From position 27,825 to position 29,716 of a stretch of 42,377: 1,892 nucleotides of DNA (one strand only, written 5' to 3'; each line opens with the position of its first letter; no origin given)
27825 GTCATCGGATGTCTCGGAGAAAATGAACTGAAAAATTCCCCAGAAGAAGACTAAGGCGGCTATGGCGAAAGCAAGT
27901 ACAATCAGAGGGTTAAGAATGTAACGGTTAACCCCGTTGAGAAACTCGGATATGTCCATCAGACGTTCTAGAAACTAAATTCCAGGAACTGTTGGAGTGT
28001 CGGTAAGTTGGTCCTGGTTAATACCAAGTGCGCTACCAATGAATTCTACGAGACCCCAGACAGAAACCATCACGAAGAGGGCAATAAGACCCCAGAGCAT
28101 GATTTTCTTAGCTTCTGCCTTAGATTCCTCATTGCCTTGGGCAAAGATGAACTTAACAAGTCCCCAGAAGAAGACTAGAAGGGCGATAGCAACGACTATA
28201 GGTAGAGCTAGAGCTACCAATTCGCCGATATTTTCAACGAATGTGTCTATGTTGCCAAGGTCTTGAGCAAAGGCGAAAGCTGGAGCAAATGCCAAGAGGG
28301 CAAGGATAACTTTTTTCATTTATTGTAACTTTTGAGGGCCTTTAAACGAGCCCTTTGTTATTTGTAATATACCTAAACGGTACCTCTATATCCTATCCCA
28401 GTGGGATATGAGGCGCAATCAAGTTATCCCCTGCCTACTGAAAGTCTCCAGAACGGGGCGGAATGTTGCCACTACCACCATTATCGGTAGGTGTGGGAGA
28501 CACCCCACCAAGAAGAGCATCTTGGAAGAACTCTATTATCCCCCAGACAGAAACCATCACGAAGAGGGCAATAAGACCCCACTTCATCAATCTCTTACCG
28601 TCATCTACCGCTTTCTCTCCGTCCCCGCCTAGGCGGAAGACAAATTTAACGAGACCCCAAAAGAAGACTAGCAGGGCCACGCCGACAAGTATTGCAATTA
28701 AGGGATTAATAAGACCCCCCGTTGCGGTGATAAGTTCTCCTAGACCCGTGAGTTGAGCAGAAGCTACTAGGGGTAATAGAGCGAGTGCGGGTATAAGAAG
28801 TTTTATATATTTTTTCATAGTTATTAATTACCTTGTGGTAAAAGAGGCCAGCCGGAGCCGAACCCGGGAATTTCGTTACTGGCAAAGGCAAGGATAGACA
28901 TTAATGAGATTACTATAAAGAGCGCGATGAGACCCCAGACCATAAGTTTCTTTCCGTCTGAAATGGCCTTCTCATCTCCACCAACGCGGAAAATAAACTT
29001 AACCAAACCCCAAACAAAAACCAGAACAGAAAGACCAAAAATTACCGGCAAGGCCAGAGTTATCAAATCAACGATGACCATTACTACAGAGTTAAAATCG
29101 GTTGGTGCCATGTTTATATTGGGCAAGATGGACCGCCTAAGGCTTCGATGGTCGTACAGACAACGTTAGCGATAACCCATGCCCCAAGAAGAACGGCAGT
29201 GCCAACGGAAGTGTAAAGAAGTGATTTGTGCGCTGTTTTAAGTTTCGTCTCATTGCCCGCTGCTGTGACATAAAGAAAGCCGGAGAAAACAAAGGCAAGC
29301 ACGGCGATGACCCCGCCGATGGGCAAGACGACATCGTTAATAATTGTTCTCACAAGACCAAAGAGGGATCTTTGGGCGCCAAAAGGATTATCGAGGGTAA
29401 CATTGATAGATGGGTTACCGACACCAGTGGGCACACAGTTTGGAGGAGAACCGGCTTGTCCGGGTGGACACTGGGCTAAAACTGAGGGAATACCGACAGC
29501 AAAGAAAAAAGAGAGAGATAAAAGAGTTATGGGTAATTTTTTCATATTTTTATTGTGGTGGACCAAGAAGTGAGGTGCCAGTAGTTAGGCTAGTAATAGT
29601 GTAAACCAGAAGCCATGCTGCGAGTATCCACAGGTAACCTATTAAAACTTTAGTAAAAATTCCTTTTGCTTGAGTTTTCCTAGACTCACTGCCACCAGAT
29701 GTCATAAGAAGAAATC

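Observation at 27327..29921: Seven tandem genes for VirB2/TrbC-like two-TM mini-proteins in two sequence families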

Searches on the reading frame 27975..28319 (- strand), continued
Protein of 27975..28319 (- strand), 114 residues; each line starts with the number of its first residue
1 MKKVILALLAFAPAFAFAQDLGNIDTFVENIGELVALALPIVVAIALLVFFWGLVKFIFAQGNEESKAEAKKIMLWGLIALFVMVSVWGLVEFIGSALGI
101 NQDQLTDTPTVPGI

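Call 54: search_protein_families(library=pfam, alignment_id=A2, max_evalue=0.01)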
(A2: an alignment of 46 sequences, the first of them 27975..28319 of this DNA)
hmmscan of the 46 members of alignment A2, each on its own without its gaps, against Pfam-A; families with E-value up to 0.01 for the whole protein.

A. member 1, window:27975-28319:- (114 aa): 1 family
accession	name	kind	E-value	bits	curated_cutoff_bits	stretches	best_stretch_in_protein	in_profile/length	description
PF18895.5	T4SS_pilin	-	3.7e-13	49.8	26.6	1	25-94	3-71/71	Type IV secretion system pilin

B. families by the number of members that match (of 46 scanned): 13 families
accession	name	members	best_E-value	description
PF18895.5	T4SS_pilin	46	7.1e-14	Type IV secretion system pilin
PF10999.13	DUF2839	6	0.00021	Protein of unknown function (DUF2839)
PF00520.37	Ion_trans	4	0.0016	Ion transport protein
PF07155.17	ECF-ribofla_trS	2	0.0002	ECF-type riboflavin transporter, S component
PF03547.23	Mem_trans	2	0.00026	Membrane transport protein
PF25592.1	DUF7937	2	0.004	Domain of unknown function (DUF7937)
PF11190.13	DUF2976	1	0.0015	Protein of unknown function (DUF2976)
PF03729.18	DUF308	1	0.0019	Short repeat of unknown function (DUF308)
PF11700.14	ATG22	1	0.0022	Vacuole effluxer Atg22 like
PF14163.11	SieB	1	0.0026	Super-infection exclusion protein B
PF12794.12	MscS_TM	1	0.005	Mechanosensitive ion channel inner membrane domain 1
PF20303.3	YLATT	1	0.0073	YEATS-Like-Associating Three TM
PF03209.21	PUCC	1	0.0084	PUCC protein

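Call 70: find_related_loci(query=A2, collection=genome_contigs, flank=10000)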
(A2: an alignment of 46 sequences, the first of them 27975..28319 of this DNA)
Query A2 (114 aa) in genome_contigs; peptide patterns used: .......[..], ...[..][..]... (x = any residue, [..] = any of these).
599 stretches matched a pattern (row limit reached: there are more); 564 encode a relative of the query (tblastn E <= 1e-3); the best 80 are kept; 80 distinct loci.
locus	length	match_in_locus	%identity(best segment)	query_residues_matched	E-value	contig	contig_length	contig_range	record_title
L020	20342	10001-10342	79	1-114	6e-53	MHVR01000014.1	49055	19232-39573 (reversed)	MAG: Candidatus Zambryskibacteria bacterium RIFCSPHIGHO2_02_FULL_43_14 rifcsphigho2_02_scaffold_2836, whole genome shotg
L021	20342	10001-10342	73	1-114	4e-52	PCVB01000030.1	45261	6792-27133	MAG: Candidatus Zambryskibacteria bacterium CG11_big_fil_rev_8_21_14_0_20_42_18 CG11_8_21_14_0.20_scaffold_1949_c, whole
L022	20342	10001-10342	73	1-114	7e-49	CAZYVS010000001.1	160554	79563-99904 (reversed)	MAG TPA_asm: uncultured Candidatus Saccharibacteria bacterium isolate binchicken_co134_142 genome assembly, contig: NODE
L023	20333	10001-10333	77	2-114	4e-48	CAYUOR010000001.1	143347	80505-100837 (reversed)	MAG TPA_asm: uncultured Candidatus Saccharibacteria bacterium isolate SRP287453_co1_360 genome assembly, contig: NODE_10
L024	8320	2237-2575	72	2-114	1e-47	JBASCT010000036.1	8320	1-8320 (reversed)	MAG: Minisyncoccia bacterium isolate MFD03501_ilm_asm_bin2 k127_38658, whole genome shotgun sequence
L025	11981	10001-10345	68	1-114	2e-46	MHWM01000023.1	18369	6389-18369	MAG: Candidatus Zambryskibacteria bacterium RIFCSPLOWO2_02_FULL_39_14 rifcsplowo2_02_scaffold_5838, whole genome shotgun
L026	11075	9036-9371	72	1-109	1e-45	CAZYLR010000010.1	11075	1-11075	MAG TPA_asm: uncultured Candidatus Saccharibacteria bacterium isolate SRP050083_co2_396 genome assembly, contig: NODE_46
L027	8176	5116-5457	76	1-114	1e-45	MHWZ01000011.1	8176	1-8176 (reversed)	MAG: Candidatus Zambryskibacteria bacterium RIFOXYD2_FULL_43_10 rifoxyd2_full_scaffold_1374, whole genome shotgun sequen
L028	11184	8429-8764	65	1-112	6e-45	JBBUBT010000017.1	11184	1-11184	MAG: Patescibacteria group bacterium isolate H43-bin122_1 H43_bin122_1_000000000017, whole genome shotgun sequence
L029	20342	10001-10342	70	1-114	1e-44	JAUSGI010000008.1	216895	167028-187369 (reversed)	MAG: bacterium isolate E14_metabat.bin.111 E14_k141_148801, whole genome shotgun sequence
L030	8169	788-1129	65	1-114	3e-44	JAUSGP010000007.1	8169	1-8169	MAG: bacterium isolate E14_metabat.bin.13 E14_k141_276642, whole genome shotgun sequence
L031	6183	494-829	67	1-111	6e-43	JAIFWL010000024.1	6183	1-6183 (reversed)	MAG: Candidatus Parcubacteria bacterium isolate viral-cat_46_8 PAFVLPS_2018_scaffold_67334, whole genome shotgun sequenc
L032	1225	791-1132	68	1-114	8e-44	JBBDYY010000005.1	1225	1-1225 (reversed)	MAG: Parcubacteria group bacterium isolate LejiaD_45_33 Lejia_D_132381_length_1225_cov_16, whole genome shotgun sequence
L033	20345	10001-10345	62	1-114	3e-42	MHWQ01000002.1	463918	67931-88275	MAG: Candidatus Zambryskibacteria bacterium RIFCSPLOWO2_02_FULL_51_21 rifcsplowo2_02_scaffold_12, whole genome shotgun s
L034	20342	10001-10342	63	1-114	7e-42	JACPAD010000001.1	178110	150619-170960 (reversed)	MAG: Candidatus Zambryskibacteria bacterium isolate NC_groundwater_222_Ag_S-0.1um_46_12 S4_GD2017_2_S1_scaffold_124, who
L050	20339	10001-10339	54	1-114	4e-35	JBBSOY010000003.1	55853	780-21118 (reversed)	MAG: Candidatus Paceibacteria bacterium isolate LS6_sbin.42 LS6_sbin.42_K_977240_L_55853_cov_9.0135, whole genome shotgu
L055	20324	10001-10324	58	3-111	8e-35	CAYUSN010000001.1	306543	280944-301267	MAG TPA_asm: uncultured Candidatus Saccharibacteria bacterium isolate SRP323723_co1_13 genome assembly, contig: NODE_12_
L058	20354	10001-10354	53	1-114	3e-34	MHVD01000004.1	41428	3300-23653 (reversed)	MAG: Candidatus Zambryskibacteria bacterium RIFCSPHIGHO2_01_FULL_43_25 rifcsphigho2_01_scaffold_1396, whole genome shotg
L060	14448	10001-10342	58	1-114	6e-34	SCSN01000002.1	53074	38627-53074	MAG: Patescibacteria group bacterium isolate FW215_bin.14 FW215_bin.14-22965, whole genome shotgun sequence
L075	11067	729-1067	55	1-111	6e-31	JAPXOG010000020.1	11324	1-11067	MAG: Candidatus Paceibacterota bacterium isolate binned_ad_7.144 NODE_5690_length_11324_cov_1.414486, whole genome shotg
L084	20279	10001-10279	57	21-113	7e-29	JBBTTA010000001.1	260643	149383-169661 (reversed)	MAG: Patescibacteria group bacterium isolate H41-bin009_1 H41_bin009_1_000000000001, whole genome shotgun sequence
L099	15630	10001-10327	44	1-109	1e-26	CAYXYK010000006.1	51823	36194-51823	MAG TPA_asm: uncultured Candidatus Saccharibacteria bacterium isolate SRP170004_co1_45 genome assembly, contig: NODE_771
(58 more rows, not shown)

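Call 73: search_protein_families(library=pfam, proteins=[L055:13813-15603:-, L084:15733-17106:+, L075:7589-10318:+, L058:12066-13523:-, L050:12029-13234:-, L034:12868-14298:+, L060:10763-12823:-, L084:325-1833:+, L099:4350-5501:-, L024:4066-5448:-], max_evalue=0.001)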
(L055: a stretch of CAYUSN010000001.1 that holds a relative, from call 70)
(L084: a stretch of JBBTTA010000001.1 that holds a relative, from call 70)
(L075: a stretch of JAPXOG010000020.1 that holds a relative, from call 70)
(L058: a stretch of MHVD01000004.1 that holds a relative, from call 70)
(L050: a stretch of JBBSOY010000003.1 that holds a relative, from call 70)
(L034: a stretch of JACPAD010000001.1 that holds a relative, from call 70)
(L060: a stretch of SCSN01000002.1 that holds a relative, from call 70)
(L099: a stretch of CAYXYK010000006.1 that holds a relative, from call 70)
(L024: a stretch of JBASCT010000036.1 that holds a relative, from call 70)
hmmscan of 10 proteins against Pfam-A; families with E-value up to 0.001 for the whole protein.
L055:13813-15603:- (596 aa): 7 families
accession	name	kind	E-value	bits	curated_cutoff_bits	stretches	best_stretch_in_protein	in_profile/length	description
PF00009.33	GTP_EFTU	-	2.9e-36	125.3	26.5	1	108-270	5-184/188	Elongation factor Tu GTP binding domain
PF11987.13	IF-2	-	1.8e-23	83.1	27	1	392-487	20-114/117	Translation-initiation factor 2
PF22042.2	EF-G_D2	-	1e-15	58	27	1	284-362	1-82/84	Elongation factor G domain 2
PF01926.29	MMR_HSR1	-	5.8e-12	46.2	21.9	1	109-219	2-113/113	50S ribosome-binding GTPase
PF00350.29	Dynamin_N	-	6e-06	26.8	27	0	109-142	1-34/168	Dynamin family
PF08477.19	Roc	-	5.1e-05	23.9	27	1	109-221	2-119/119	Ras of Complex, Roc, domain of DAPkinase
PF00071.28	Ras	-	0.00049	20.2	21.6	0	109-265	2-153/162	Ras family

L084:15733-17106:+ (457 aa): 2 families
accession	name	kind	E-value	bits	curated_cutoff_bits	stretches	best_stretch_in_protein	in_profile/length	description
PF00266.25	Aminotran_5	-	8e-60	203.2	21.5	1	76-448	1-371/371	Aminotransferase class-V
PF08544.19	GHMP_kinases_C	-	0.00089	20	21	0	392-432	39-76/85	GHMP kinases C terminal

L075:7589-10318:+ (909 aa): 21 families
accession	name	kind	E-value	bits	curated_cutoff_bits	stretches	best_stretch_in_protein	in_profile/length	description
PF07724.20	AAA_2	-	2.9e-72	242.5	27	1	616-789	1-166/166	AAA domain (Cdc48 subfamily)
PF17871.7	AAA_lid_9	-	1.6e-32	111.9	22.8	1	354-451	2-99/104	AAA lid domain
PF10431.15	ClpB_D2-small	-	1.1e-24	86.7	21.9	1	795-875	1-81/81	C-terminal, D2-small domain, of ClpB protein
PF00004.35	AAA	-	2.2e-23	83.6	21.2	2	214-345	2-124/131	ATPase family associated with various cellular activities (AAA)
PF02861.25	Clp_N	-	1e-17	64.4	20.7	2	27-78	1-52/53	Clp amino terminal domain, pathogenicity island component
PF07728.20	AAA_5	-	2.3e-17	63.7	22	1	621-741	2-124/139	AAA domain (dynein-related subfamily)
PF13191.12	AAA_16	-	7.6e-12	46.5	32.6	1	191-237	2-51/167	AAA ATPase domain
PF13401.12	AAA_22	-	2.5e-09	38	27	0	621-716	8-110/130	AAA domain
PF00158.32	Sigma54_activat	-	8.8e-09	35.7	20.2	1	619-736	23-139/168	Sigma-54 interaction domain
PF12775.13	AAA_7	-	1.1e-06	28.8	25.8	0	620-667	35-82/181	P-loop containing dynein motor region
PF05621.17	TniB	-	1.3e-06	28.5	22.4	1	206-350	31-185/189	Bacterial TniB protein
PF01637.24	ATPase_2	-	2.8e-06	27.7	33.2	0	194-233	4-43/225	ATPase domain predominantly from Archaea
PF13238.12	AAA_18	-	8.4e-06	26.7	29.4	0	624-646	4-29/128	AAA domain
PF13173.12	AAA_14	-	3.4e-05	24.3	27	0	623-717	7-88/129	AAA domain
PF05729.18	NACHT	-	9.4e-05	22.7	26.7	0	215-241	5-31/167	NACHT domain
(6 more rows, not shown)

L058:12066-13523:- (485 aa): 1 family
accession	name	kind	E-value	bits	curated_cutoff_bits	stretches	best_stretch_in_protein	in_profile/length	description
PF01145.31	Band_7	-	3.4e-06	27.7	23.6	1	139-387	2-175/176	SPFH domain / Band 7 family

L050:12029-13234:- (401 aa): 1 family
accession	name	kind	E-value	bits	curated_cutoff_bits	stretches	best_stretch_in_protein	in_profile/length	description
PF01145.31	Band_7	-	0.00019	21.9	23.6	1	209-316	94-175/176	SPFH domain / Band 7 family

L034:12868-14298:+ (476 aa): 3 families
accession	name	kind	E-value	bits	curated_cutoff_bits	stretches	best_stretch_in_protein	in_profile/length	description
PF01266.30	DAO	-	5.1e-27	95.8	27.9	1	41-454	1-353/353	FAD dependent oxidoreductase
PF01946.23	Thi4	-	4.2e-05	23.3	26.2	1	32-124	10-103/235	Thi4 family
PF00890.30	FAD_binding_2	-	0.00047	19.9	20.4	0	41-98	1-54/414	FAD binding domain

L060:10763-12823:- (686 aa): 0 families

L084:325-1833:+ (502 aa): 0 families

L099:4350-5501:- (383 aa): 0 families

L024:4066-5448:- (460 aa): 0 families

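Call 81: search_protein_families(library=phrogs, proteins=[window:27975-28319:-], max_evalue=0.01)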
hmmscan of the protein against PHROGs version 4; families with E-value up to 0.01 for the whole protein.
window:27975-28319:- (114 aa): 0 families

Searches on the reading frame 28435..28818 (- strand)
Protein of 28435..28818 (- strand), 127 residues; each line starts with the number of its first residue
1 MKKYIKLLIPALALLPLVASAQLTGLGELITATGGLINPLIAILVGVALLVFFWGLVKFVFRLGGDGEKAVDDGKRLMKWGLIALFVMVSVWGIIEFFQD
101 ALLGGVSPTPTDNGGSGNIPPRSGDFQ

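Call 3: search_protein_families(library=pfam, proteins=[window:28435-28818:-], max_evalue=1)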
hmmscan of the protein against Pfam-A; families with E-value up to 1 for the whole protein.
window:28435-28818:- (127 aa): 3 families
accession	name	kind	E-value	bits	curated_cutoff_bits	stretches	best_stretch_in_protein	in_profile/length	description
PF18895.5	T4SS_pilin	-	3e-08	34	26.6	1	31-98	7-71/71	Type IV secretion system pilin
PF20176.3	DUF6541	-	0.23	10.1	29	1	10-95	21-106/646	Family of unknown function (DUF6541)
PF20990.2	DUF2207_C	-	0.99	9.5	33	0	40-100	143-187/247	Predicted membrane protein (DUF2207) C-terminal domain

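Call 35: search_protein_families(library=ncbifam, proteins=[window:28435-28818:-], max_evalue=0.1)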
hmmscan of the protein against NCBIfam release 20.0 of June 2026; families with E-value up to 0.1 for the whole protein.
window:28435-28818:- (127 aa): 1 family
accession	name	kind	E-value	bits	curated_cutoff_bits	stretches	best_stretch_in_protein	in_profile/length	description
NF045849.1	ICE_MMCAP2_0565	equivalog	0.0034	17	40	1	29-98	5-76/80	Mbov_0395 family pilin-like conjugal transfer protein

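Call 81: search_protein_families(library=phrogs, proteins=[window:28435-28818:-], max_evalue=0.01)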
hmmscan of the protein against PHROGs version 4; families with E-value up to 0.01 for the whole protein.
window:28435-28818:- (127 aa): 0 families

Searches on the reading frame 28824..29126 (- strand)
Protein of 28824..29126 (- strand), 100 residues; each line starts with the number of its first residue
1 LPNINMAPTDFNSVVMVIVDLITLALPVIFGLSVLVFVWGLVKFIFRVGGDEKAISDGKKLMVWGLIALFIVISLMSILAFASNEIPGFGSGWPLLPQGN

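Call 3: search_protein_families(library=pfam, proteins=[window:28824-29126:-], max_evalue=1)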
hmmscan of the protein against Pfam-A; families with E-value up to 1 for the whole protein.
window:28824-29126:- (100 aa): 2 families
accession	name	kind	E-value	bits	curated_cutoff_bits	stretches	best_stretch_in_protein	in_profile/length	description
PF18895.5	T4SS_pilin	-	2.8e-05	24.6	26.6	1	15-76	6-65/71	Type IV secretion system pilin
PF08733.15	PalH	-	0.013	15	34.1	1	10-77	210-267/332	PalH/RIM21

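Call 35: search_protein_families(library=ncbifam, proteins=[window:28824-29111:-], max_evalue=0.1)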
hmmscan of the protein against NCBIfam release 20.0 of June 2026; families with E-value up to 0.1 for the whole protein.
window:28824-29111:- (95 aa): 1 family
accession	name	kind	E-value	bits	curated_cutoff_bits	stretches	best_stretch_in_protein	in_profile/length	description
NF045849.1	ICE_MMCAP2_0565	equivalog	0.059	13.1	40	1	6-76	2-75/80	Mbov_0395 family pilin-like conjugal transfer protein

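Call 81: search_protein_families(library=phrogs, proteins=[window:28824-29111:-], max_evalue=0.01)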
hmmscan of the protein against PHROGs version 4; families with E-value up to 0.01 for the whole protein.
window:28824-29111:- (95 aa): 0 families

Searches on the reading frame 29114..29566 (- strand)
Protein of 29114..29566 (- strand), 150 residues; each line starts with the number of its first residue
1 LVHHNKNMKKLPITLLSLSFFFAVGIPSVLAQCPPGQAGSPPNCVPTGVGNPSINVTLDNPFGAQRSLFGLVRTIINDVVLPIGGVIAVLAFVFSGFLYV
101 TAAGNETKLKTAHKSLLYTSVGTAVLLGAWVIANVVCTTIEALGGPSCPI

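Call 3: search_protein_families(library=pfam, proteins=[window:29114-29566:-], max_evalue=1)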
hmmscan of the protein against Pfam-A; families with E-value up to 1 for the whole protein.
window:29114-29566:- (150 aa): 8 families
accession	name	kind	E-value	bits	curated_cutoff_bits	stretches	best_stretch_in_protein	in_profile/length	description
PF18895.5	T4SS_pilin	-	2e-08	34.6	26.6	1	74-136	7-71/71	Type IV secretion system pilin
PF04956.18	TrbC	-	0.0066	17.1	27.9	1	70-134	39-96/98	TrbC/VIRB2 pilin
PF19607.4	DUF6112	-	0.018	15.3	25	1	80-131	23-75/88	Family of unknown function (DUF6112)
PF14143.11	YrhC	-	0.037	14.5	27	0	92-136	18-61/72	YrhC-like protein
PF19478.4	TrbL_2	-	0.084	13.1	27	1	47-135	3-86/174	TrbL/VirB6 plasmid conjugal transfer like protein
PF15099.11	PIRT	-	0.089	13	30.6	1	104-140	38-74/128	Phosphoinositide-interacting protein family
PF12963.12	DUF3852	-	0.16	12.8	25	1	70-100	42-73/107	Protein of unknown function (DUF3852)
PF22571.1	LiaI-LiaF-TM_PspC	-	0.49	10.6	27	1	7-29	74-96/142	PspC transmembrane region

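Call 35: search_protein_families(library=ncbifam, proteins=[window:29114-29545:-], max_evalue=0.1)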
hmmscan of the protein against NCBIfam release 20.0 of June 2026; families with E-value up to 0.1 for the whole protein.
window:29114-29545:- (143 aa): 1 family
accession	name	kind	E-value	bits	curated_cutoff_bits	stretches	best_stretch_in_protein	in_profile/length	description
NF045849.1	ICE_MMCAP2_0565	equivalog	2.3e-05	24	40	1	68-132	15-79/80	Mbov_0395 family pilin-like conjugal transfer protein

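Call 81: search_protein_families(library=phrogs, proteins=[window:29114-29545:-], max_evalue=0.01)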
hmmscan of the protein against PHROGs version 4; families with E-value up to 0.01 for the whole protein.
window:29114-29545:- (143 aa): 0 families
